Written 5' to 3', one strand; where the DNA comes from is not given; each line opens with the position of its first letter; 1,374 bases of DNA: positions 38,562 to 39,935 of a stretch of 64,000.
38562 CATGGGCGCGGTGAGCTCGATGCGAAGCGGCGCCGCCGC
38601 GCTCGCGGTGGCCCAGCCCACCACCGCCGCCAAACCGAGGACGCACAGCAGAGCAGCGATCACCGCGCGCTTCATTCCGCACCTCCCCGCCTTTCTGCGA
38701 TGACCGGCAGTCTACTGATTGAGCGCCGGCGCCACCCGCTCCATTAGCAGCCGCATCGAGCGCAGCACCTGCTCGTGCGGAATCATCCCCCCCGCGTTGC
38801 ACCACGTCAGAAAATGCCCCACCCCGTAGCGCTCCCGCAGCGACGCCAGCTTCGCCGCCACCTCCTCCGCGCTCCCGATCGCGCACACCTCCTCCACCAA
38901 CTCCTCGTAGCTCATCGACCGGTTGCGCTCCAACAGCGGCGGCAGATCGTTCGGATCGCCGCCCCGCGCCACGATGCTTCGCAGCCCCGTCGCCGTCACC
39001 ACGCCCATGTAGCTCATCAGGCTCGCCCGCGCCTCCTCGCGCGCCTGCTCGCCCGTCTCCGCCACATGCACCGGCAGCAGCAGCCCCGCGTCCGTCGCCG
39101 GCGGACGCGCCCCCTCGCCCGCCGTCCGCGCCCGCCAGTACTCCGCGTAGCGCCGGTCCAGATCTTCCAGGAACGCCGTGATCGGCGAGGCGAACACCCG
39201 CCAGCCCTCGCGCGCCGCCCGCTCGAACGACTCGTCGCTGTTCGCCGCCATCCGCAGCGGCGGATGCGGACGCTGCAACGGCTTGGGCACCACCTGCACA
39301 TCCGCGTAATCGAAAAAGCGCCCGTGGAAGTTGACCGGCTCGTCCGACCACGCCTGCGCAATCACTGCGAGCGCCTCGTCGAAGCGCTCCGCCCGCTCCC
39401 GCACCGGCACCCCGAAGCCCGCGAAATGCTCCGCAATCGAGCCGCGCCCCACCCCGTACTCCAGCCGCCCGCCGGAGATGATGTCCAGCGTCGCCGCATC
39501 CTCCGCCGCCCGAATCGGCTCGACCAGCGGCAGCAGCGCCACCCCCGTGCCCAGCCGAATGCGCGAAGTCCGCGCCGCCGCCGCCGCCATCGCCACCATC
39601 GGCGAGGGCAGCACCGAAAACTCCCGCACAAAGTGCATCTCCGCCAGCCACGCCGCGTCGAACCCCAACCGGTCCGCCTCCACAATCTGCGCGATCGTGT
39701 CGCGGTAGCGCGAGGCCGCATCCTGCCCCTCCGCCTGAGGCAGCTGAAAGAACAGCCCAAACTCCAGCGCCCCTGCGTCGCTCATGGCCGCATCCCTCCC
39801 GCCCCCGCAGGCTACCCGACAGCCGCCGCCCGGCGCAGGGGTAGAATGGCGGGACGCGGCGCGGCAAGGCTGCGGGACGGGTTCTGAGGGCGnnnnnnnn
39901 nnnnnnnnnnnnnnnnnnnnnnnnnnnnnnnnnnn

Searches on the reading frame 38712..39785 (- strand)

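Call 69: search_protein_families(library=pfam, proteins=[window:38712-39785:-], max_evalue=0.00001)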
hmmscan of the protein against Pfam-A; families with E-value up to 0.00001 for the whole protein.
window:38712-39785:- (357 aa): 1 family
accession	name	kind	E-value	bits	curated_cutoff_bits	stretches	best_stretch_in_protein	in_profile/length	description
PF00296.26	Bac_luciferase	-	6.6e-68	229.8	27.9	1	8-319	2-310/314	Luciferase-like monooxygenase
